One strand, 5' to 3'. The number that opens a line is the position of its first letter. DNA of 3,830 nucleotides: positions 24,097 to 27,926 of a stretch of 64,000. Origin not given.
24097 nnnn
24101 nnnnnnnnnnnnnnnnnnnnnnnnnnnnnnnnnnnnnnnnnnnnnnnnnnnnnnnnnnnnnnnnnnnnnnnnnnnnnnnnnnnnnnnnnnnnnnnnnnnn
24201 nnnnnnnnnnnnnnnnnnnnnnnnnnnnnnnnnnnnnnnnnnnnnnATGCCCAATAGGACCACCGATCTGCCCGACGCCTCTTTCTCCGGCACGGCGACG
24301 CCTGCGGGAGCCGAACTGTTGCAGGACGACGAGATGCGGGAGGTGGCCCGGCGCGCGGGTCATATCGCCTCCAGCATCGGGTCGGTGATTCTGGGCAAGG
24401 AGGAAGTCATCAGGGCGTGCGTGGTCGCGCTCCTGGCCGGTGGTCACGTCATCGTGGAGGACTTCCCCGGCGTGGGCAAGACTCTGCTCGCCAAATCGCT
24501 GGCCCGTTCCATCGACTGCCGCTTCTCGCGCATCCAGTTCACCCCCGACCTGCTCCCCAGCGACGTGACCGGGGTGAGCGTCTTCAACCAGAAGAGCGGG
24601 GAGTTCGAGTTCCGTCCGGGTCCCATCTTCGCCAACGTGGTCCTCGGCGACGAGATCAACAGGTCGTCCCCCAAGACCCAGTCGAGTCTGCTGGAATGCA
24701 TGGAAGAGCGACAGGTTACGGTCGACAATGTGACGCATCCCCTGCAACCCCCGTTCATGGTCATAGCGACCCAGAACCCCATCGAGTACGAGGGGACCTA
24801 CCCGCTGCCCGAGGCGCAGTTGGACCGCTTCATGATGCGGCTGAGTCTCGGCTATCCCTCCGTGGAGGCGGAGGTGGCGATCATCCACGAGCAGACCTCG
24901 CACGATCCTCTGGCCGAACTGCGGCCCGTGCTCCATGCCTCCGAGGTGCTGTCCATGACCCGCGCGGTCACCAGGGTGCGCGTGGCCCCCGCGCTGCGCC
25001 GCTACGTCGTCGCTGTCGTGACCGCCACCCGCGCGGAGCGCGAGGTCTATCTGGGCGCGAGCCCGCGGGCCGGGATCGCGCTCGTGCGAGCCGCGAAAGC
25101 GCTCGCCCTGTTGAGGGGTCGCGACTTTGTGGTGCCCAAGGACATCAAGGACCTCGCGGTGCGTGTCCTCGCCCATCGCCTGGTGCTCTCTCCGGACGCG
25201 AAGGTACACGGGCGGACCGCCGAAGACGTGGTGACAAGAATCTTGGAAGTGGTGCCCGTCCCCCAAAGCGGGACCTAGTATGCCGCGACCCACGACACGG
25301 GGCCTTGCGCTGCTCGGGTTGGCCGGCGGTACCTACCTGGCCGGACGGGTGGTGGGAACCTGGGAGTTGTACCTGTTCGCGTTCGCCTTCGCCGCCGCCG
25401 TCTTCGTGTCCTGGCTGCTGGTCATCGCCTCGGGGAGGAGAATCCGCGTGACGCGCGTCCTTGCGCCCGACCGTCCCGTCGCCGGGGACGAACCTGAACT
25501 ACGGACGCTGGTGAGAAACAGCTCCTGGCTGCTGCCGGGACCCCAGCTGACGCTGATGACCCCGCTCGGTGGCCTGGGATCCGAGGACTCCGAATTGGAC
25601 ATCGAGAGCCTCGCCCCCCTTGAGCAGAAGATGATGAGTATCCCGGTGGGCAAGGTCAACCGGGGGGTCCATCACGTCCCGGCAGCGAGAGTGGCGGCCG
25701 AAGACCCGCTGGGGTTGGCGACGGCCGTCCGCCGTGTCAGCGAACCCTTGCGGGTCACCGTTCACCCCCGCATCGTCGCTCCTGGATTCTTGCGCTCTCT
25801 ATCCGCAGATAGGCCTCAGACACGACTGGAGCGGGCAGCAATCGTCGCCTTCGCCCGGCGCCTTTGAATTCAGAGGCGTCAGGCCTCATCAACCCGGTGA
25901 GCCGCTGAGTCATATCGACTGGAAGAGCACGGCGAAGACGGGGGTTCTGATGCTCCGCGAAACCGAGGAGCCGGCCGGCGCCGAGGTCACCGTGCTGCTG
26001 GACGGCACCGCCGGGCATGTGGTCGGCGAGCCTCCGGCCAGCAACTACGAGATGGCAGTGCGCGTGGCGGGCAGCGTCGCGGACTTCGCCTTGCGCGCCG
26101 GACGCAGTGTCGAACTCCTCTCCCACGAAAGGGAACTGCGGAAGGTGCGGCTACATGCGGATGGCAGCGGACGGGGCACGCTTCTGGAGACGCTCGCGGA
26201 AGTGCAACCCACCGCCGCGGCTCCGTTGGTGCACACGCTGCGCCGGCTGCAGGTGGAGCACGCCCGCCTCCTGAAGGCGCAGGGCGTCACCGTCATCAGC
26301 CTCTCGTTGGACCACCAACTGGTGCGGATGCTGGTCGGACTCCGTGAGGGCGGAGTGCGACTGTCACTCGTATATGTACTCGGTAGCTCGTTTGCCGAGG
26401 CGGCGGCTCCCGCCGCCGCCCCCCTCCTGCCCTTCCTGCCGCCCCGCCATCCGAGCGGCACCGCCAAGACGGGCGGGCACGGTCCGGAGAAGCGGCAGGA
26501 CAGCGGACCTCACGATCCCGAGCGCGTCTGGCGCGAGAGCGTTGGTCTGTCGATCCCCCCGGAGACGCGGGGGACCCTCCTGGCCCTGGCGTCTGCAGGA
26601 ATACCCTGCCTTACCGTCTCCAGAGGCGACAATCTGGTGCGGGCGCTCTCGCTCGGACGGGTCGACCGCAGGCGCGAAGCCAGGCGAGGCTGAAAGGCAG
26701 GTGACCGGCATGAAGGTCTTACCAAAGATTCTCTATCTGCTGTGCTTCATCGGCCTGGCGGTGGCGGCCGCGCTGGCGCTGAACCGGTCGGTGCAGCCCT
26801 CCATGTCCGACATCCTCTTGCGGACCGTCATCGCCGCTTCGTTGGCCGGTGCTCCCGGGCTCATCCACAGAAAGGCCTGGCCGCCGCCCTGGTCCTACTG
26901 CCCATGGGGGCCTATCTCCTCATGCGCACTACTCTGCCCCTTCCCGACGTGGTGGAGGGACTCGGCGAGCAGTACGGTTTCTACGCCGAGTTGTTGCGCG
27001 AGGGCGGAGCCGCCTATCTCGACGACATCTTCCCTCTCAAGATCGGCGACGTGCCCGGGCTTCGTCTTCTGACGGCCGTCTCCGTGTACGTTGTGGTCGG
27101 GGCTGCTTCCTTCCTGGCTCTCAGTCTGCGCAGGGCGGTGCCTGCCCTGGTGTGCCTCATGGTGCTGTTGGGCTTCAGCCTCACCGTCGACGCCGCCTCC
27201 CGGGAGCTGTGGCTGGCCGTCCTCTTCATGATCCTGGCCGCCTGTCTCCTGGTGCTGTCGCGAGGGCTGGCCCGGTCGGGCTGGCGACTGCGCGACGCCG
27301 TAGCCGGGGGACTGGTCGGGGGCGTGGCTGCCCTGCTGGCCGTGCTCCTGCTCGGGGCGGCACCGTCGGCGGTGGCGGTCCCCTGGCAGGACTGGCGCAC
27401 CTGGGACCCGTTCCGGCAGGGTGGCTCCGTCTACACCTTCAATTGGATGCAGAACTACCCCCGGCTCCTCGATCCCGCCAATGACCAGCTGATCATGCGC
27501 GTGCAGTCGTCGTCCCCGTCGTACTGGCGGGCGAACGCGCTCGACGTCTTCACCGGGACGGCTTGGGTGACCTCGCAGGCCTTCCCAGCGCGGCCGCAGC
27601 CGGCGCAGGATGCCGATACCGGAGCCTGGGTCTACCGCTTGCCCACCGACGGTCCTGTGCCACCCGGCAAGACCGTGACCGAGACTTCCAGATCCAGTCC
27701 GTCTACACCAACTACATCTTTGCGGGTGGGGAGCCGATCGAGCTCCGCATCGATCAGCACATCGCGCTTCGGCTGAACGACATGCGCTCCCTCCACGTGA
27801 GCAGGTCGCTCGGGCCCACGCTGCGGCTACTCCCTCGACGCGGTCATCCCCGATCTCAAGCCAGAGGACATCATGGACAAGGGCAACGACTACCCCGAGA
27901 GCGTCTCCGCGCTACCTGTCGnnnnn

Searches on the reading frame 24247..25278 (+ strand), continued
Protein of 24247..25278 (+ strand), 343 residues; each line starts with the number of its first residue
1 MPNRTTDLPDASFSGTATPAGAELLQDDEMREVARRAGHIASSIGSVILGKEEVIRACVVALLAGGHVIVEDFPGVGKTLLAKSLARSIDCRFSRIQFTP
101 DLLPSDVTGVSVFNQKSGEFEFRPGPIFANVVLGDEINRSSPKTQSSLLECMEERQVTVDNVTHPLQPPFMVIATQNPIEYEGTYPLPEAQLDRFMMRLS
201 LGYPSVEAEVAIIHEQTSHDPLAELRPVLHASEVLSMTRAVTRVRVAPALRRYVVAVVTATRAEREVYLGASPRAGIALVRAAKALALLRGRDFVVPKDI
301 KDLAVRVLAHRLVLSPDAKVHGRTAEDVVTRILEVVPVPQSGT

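Call 26: search_protein_families(library=ncbifam, proteins=[L002:15226-16413:+, L002:16416-16790:+, L002:14818-15180:+, L002:11034-12452:+, L003:12413-14680:+, L004:14555-15688:+, L007:9370-9882:+, L002:16860-17150:-, L002:8749-10011:+], max_evalue=0.001)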
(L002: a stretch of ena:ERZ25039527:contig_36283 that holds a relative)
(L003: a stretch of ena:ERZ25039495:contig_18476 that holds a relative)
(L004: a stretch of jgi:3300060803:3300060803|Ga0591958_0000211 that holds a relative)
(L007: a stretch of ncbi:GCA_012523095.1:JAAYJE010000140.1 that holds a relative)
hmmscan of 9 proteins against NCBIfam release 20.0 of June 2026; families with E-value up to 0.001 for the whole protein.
L002:15226-16413:+ (395 aa): 28 families (the best 25 are shown)
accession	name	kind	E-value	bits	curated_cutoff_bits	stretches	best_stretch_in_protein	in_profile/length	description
TIGR03402.1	FeS_nifS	equivalog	3.2e-168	559.4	530.75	1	5-384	1-379/379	cysteine desulfurase NifS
TIGR02006.1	IscS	equivalog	1.3e-133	445.9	643.2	1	1-385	1-385/402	IscS subfamily cysteine desulfurase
NF010611.0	PRK14012.1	equivalog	7.5e-132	440.1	548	1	3-385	5-389/406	IscS subfamily cysteine desulfurase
TIGR03235.1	DNA_S_dndA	equivalog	1.8e-121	405.8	480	1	6-354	1-352/353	cysteine desulfurase DndA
TIGR03403.1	nifS_epsilon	equivalog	1.8e-105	352.9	587.7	1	5-382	1-380/382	NifS family cysteine desulfurase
NF002806.0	PRK02948.1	subfamily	1.1e-102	343.9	304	1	4-377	1-374/381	IscS subfamily cysteine desulfurase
TIGR01977.1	am_tr_V_EF2568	hypoth_equivalog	5.9e-57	193.4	377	1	5-371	1-373/376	cysteine desulfurase family protein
TIGR01979.1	sufS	subfamily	7.8e-54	183.1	475.1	1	3-371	18-395/403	SufS family cysteine desulfurase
NF041166.1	f2_encap_cargo1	exception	8.9e-42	144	800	1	3-370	245-619/623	family 2A encapsulin nanocompartment cargo protein cysteine desulfurase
NF040779.1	Sec_lyase_SclA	exception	7.4e-36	123.8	525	1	5-371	1-373/378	selenocysteine lyase SclA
NF006791.0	PRK09295.1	equivalog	1.7e-29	103.1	661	1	4-219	24-242/406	cysteine desulfurase SufS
NF008126.0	PRK10874.1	equivalog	8.6e-29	100.9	607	1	3-369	19-390/401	cysteine desulfurase CsdA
TIGR01976.1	am_tr_V_VC1184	hypoth_equivalog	9.9e-29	100.8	352.35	1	3-369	18-399/401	cysteine desulfurase-like protein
TIGR03392.1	FeS_syn_CsdA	equivalog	7.1e-28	97.9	493.6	1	3-369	16-387/398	cysteine desulfurase CsdA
TIGR04343.1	egtE_PLP_lyase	equivalog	2.2e-18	66.2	400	1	43-228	51-230/370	ergothioneine biosynthesis PLP-dependent enzyme EgtE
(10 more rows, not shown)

L002:16416-16790:+ (124 aa): 4 families
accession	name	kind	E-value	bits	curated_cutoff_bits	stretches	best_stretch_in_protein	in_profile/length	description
TIGR03419.1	NifU_clost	equivalog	4.1e-61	204.8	187.9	1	2-120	1-119/121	Fe-S cluster assembly scaffold protein NifU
TIGR02000.1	NifU_proper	equivalog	2e-43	148.9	273.3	1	2-119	4-123/290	Fe-S cluster assembly protein NifU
TIGR01999.1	iscU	equivalog_domain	4.3e-43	146.3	192.4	1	2-120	1-122/124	Fe-S cluster assembly scaffold IscU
TIGR01994.1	SUF_scaf_2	equivalog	1.2e-22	80.4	92.5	1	1-86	4-89/137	Fe-S cluster assembly sulfur transfer protein SufU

L002:14818-15180:+ (120 aa): 42 families (the best 25 are shown)
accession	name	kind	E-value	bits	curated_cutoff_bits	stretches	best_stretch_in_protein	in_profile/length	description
TIGR02700.1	flavo_MJ0208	hypoth_equivalog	1.6e-08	34.1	251.35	1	5-70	131-195/234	dihydromethanopterin reductase (acceptor)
NF040684.1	PorD_Arch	equivalog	2.4e-08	34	120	1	16-72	27-82/85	pyruvate synthase subunit PorD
TIGR02179.1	PorD_KorD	subfamily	5.8e-08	32.7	60.05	1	13-72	17-75/78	2-oxoacid:acceptor oxidoreductase, delta subunit, pyruvate/2-ketoisovalerate family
NF007203.0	PRK09624.1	equivalog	1.5e-07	31.6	171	1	15-71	45-100/105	pyuvate ferredoxin oxidoreductase subunit delta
TIGR01971.1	NuoI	subfamily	2.1e-07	30.6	113.05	0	52-73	81-102/121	NADH-quinone oxidoreductase, chain I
NF041778.1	hetero_SS_HdrA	equivalog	3e-07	28.7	1400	1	9-81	575-645/771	ferredoxin:CoB-CoM heterodisulfide reductase subunit HdrA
NF042909.1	FMH_DH_FwdF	exception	3.3e-07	29.7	375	0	53-75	16-38/336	tungsten-dependent formylmethanofuran dehydrogenase subunit FwdF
NF038196.1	ferrodoxin_EFR1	subfamily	3.4e-07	30.6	75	1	20-72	183-232/242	EFR1 family ferrodoxin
NF043069.1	T4HPD_activ_SAM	equivalog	3.6e-07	29.9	425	1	17-71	47-99/299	trans-4-hydroxy-L-proline dehydratase activase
NF058577.1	FdxA_fam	equivalog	4.3e-07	30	65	1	22-66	8-50/52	4Fe-4S ferredoxin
NF041891.1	hdrA_Methbact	equivalog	9.8e-07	27.4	1300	1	14-73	565-622/762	ferredoxin:CoB-CoM heterodisulfide reductase subunit HdrA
NF040770.1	hetero_SS_HdrA2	exception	1.2e-06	26.9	1100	1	16-75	572-629/777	CoB-CoM heterodisulfide reductase HdrA2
NF007202.0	PRK09623.1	equivalog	1.6e-06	28.4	166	1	15-72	45-101/105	3-methyl-2-oxobutanoate dehydrogenase subunit delta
NF040864.1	HgcB_ferredoxin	equivalog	1.8e-06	27.7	99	1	18-73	11-65/93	mercury methylation ferredoxin HgcB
TIGR01944.1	rnfB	subfamily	5.3e-06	26.1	68.7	1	18-84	110-175/190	RnfABCDGE type electron transport complex subunit B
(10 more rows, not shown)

L002:11034-12452:+ (472 aa): 0 families

L003:12413-14680:+ (755 aa): 0 families

L004:14555-15688:+ (377 aa): 0 families

L007:9370-9882:+ (170 aa): 0 families

L002:16860-17150:- (96 aa): 0 families

L002:8749-10011:+ (420 aa): 25 families
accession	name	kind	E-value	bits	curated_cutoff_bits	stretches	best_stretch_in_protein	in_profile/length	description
TIGR01977.1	am_tr_V_EF2568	hypoth_equivalog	1.1e-118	396.5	377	1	2-402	1-376/376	cysteine desulfurase family protein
NF040779.1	Sec_lyase_SclA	exception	2.8e-96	322.7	525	1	2-403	1-377/378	selenocysteine lyase SclA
TIGR01979.1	sufS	subfamily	1.7e-62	211.6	475.1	1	1-402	19-398/403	SufS family cysteine desulfurase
TIGR03402.1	FeS_nifS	equivalog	1.1e-49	169.2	530.75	1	2-297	1-272/379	cysteine desulfurase NifS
NF041166.1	f2_encap_cargo1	exception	1.3e-45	156.7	800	1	1-401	246-622/623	family 2A encapsulin nanocompartment cargo protein cysteine desulfurase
TIGR03235.1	DNA_S_dndA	equivalog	9.2e-45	153.4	480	1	3-235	1-229/353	cysteine desulfurase DndA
NF006791.0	PRK09295.1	equivalog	1.2e-41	143.1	661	1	1-309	24-330/406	cysteine desulfurase SufS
NF010611.0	PRK14012.1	equivalog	2.4e-40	138.7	548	1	2-337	7-324/406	IscS subfamily cysteine desulfurase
NF002806.0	PRK02948.1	subfamily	2.8e-38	131.9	304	1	1-293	1-270/381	IscS subfamily cysteine desulfurase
TIGR02006.1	IscS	equivalog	9e-38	130.3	643.2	1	2-304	5-287/402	IscS subfamily cysteine desulfurase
TIGR03392.1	FeS_syn_CsdA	equivalog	1.4e-36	126.5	493.6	1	2-289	18-302/398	cysteine desulfurase CsdA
NF008126.0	PRK10874.1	equivalog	9.4e-36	123.8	607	1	2-291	21-307/401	cysteine desulfurase CsdA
TIGR01976.1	am_tr_V_VC1184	hypoth_equivalog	1.1e-33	117.2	352.35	1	1-399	19-401/401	cysteine desulfurase-like protein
TIGR03403.1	nifS_epsilon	equivalog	7e-33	114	587.7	1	2-236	1-228/382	NifS family cysteine desulfurase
TIGR04343.1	egtE_PLP_lyase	equivalog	5.6e-24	84.6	400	1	2-273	15-264/370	ergothioneine biosynthesis PLP-dependent enzyme EgtE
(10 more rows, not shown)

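Call 36: search_protein_families(library=pfam, proteins=[L004:14555-15688:+, L007:9370-9882:+, L002:16860-17150:-, L030:8349-9785:+, L030:16249-19527:+, L032:14609-15268:+, L032:7510-9090:-, L077:14205-15260:+, L077:15283-16086:+, L077:8604-9554:-], max_evalue=0.001)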
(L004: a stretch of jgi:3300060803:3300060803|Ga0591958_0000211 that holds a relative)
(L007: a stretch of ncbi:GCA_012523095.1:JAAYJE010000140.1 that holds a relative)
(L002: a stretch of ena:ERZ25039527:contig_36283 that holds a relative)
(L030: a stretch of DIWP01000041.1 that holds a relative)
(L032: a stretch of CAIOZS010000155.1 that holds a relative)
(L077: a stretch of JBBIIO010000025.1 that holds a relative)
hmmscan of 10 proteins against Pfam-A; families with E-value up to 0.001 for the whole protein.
L004:14555-15688:+ (377 aa): 0 families

L007:9370-9882:+ (170 aa): 1 family
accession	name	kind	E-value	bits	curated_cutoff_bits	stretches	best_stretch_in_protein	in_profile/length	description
PF23955.1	DUF7284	-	0.00017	22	27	0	8-61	4-59/278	Family of unknown function (DUF7284)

L002:16860-17150:- (96 aa): 0 families

L030:8349-9785:+ (478 aa): 0 families

L030:16249-19527:+ (1092 aa): 1 family
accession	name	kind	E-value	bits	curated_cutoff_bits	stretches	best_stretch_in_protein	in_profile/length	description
PF13320.12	GH123_cat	-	2.3e-18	67.1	23.1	1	802-1033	132-323/324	Glycoside hydrolase 123, catalytic domain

L032:14609-15268:+ (219 aa): 0 families

L032:7510-9090:- (526 aa): 2 families
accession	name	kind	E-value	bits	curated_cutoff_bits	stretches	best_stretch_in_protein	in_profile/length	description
PF07969.17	Amidohydro_3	-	5.9e-24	85.8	29.7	1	46-509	3-472/472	Amidohydrolase family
PF01979.26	Amidohydro_1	-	1.3e-09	38.3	25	0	52-263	1-204/345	Amidohydrolase family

L077:14205-15260:+ (351 aa): 3 families
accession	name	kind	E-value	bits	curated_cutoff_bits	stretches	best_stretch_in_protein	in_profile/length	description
PF21694.2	DNA_pol3_delta_C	-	9.2e-09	35.8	27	1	205-321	3-104/121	DNA polymerase III delta subunit, C-terminal domain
PF12169.13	DNA_pol3_gamma3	-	5.3e-07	29.9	24.4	0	205-253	17-64/143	DNA polymerase III subunits gamma and tau domain III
PF06144.19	DNA_pol3_delta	-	0.00023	21.6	21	1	35-111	26-109/124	DNA polymerase III, delta subunit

L077:15283-16086:+ (267 aa): 0 families

L077:8604-9554:- (316 aa): 0 families

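Call 57: search_protein_families(library=ncbifam, proteins=[L079:8166-9323:-, L079:7180-8082:-, L079:5909-7201:-, L079:12113-13501:+, L079:14457-15632:+], max_evalue=0.00001)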
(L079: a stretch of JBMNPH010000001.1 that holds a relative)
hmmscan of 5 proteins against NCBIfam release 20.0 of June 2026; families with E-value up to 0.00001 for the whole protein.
L079:8166-9323:- (385 aa): 33 families (the best 25 are shown)
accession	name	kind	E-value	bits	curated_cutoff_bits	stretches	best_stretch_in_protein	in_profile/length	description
TIGR01977.1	am_tr_V_EF2568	hypoth_equivalog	1.5e-114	382.9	377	1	2-377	1-376/376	cysteine desulfurase family protein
NF040779.1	Sec_lyase_SclA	exception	3.7e-83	279.5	525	1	2-377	1-376/378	selenocysteine lyase SclA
TIGR01979.1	sufS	subfamily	1.2e-61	208.8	475.1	1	1-379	19-400/403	SufS family cysteine desulfurase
NF041166.1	f2_encap_cargo1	exception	1.7e-53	182.7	800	1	1-376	246-622/623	family 2A encapsulin nanocompartment cargo protein cysteine desulfurase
NF006791.0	PRK09295.1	equivalog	1.9e-43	149.1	661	1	2-378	25-402/406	cysteine desulfurase SufS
TIGR03402.1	FeS_nifS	equivalog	5.9e-42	143.8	530.75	1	2-379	1-371/379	cysteine desulfurase NifS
NF008126.0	PRK10874.1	equivalog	1.3e-37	129.9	607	1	2-374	21-392/401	cysteine desulfurase CsdA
TIGR03392.1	FeS_syn_CsdA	equivalog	8e-37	127.3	493.6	1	2-375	18-390/398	cysteine desulfurase CsdA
TIGR01976.1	am_tr_V_VC1184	hypoth_equivalog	1.5e-34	120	352.35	1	1-370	19-397/401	cysteine desulfurase-like protein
TIGR03235.1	DNA_S_dndA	equivalog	2.1e-34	119.4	480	1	3-327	1-314/353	cysteine desulfurase DndA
NF010611.0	PRK14012.1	equivalog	9.1e-33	113.8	548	1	2-338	7-330/406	IscS subfamily cysteine desulfurase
TIGR02006.1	IscS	equivalog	1.1e-31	110.3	643.2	1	2-322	5-314/402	IscS subfamily cysteine desulfurase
TIGR03403.1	nifS_epsilon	equivalog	9.8e-30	103.6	587.7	1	2-339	1-325/382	NifS family cysteine desulfurase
NF002806.0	PRK02948.1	subfamily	5.8e-23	81.5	304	1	1-214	1-213/381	IscS subfamily cysteine desulfurase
NF006810.0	PRK09331.1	subfamily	2.5e-11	43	301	1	70-301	88-320/397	Sep-tRNA:Cys-tRNA synthetase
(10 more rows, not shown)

L079:7180-8082:- (300 aa): 4 families
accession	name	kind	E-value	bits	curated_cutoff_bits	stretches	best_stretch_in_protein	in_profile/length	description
TIGR00159.1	TIGR00159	equivalog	9.2e-72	241.4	188.8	1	33-279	14-250/254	diadenylate cyclase CdaA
NF038328.1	c-di-AMP_CdaS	exception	2.9e-39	134.6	225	1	138-262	64-187/191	sporulation-specific diadenylate cyclase CdaS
NF038327.1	c-di-AMP_CdaM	exception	1.5e-32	112.8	225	1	134-274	46-188/196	diadenylate cyclase CdaM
NF041371.1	Diadnylcyc_Halo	equivalog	4.4e-09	36.1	430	1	184-269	182-268/270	diadenylate cyclase DacZ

L079:5909-7201:- (430 aa): 0 families

L079:12113-13501:+ (462 aa): 0 families

L079:14457-15632:+ (391 aa): 12 families
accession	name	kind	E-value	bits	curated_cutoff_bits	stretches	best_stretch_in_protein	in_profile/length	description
NF006899.0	PRK09382.1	equivalog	1.2e-120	403.2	417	1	3-386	8-377/387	bifunctional 2-C-methyl-D-erythritol 4-phosphate cytidylyltransferase/2-C-methyl-D-erythritol 2,4-cyclodiphosphate synthase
TIGR00151.1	ispF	equivalog_domain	5.9e-69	231.1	116.45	1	236-388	1-153/155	2-C-methyl-D-erythritol 2,4-cyclodiphosphate synthase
TIGR00453.1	ispD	equivalog_domain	1e-64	218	181.3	1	3-222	1-219/219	2-C-methyl-D-erythritol 4-phosphate cytidylyltransferase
NF001186.0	PRK00155.2-3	equivalog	1e-57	195.1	253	1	3-223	6-223/224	2-C-methyl-D-erythritol 4-phosphate cytidylyltransferase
NF009924.0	PRK13385.1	subfamily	8.4e-40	136.8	342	1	4-227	4-228/230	2-C-methyl-D-erythritol 4-phosphate cytidylyltransferase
NF001183.0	PRK00155.1-3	subfamily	2.9e-35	121.7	166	1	3-227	3-236/237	D-ribitol-5-phosphate cytidylyltransferase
TIGR03310.1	matur_MocA_YgfJ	equivalog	9.1e-12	45.3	186.45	1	3-118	1-112/188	molybdenum cofactor cytidylyltransferase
NF045665.1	NTPtran_DVU1551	equivalog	1.7e-08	33.9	315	1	3-125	2-120/359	DVU_1551 family NTP transferase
TIGR00454.1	TIGR00454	hypoth_equivalog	1.9e-06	27.9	174.7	1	4-55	3-53/183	TIGR00454 family protein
NF001457.0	PRK00317.1-3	equivalog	2e-06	27.5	164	1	3-117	3-109/200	molybdenum cofactor guanylyltransferase MobA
TIGR02665.1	molyb_mobA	equivalog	4.2e-06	26.9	151.85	0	3-128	2-120/186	molybdenum cofactor guanylyltransferase MobA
TIGR03202.1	pucB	equivalog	4.3e-06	26.6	235.05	1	6-121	5-122/192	xanthine dehydrogenase accessory protein PucB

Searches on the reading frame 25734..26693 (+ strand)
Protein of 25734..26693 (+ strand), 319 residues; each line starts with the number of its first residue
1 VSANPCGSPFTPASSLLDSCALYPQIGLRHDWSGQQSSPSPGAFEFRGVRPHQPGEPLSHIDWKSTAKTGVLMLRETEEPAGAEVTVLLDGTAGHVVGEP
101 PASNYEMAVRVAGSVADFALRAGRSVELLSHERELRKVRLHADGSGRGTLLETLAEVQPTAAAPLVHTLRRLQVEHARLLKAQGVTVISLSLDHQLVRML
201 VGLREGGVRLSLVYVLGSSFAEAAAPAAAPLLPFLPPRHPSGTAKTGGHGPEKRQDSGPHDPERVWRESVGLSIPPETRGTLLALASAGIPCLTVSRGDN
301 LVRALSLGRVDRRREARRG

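Call 3: search_protein_families(library=pfam, proteins=[window:25734-26693:+], max_evalue=0.01)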
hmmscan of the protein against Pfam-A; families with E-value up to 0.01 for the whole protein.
window:25734-26693:+ (319 aa): 1 family
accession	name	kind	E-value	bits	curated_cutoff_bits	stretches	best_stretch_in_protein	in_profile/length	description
PF01882.25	DUF58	-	8.6e-12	45.2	23.4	1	49-194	2-146/216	Protein of unknown function DUF58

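Call 4: search_protein_families(library=ncbifam, proteins=[window:25734-26693:+], max_evalue=0.01)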
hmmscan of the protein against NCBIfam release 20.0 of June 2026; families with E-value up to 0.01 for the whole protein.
window:25734-26693:+ (319 aa): 0 families

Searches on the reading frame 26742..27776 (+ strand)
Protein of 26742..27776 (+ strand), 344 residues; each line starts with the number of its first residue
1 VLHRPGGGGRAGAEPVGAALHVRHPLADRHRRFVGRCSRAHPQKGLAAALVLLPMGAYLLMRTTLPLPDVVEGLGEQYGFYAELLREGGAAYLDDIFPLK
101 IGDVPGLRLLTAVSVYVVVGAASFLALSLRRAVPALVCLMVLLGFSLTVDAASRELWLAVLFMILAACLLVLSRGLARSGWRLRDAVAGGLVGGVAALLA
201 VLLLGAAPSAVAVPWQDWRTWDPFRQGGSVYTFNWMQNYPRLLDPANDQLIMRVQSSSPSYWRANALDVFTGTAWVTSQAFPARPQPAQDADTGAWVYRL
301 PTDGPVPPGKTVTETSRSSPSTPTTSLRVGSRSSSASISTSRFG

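Call 3: search_protein_families(library=pfam, proteins=[window:26742-27776:+], max_evalue=0.01)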
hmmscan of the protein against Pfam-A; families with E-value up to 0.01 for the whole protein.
window:26742-27776:+ (344 aa): 1 family
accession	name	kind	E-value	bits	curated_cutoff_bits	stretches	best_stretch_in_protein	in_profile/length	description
PF11992.13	TgpA_N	-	1.4e-17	64.1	30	1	31-320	37-283/333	TgpA N-terminal domain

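Call 4: search_protein_families(library=ncbifam, proteins=[window:26742-27776:+], max_evalue=0.01)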
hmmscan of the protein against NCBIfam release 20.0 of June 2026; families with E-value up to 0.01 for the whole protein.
window:26742-27776:+ (344 aa): 0 families
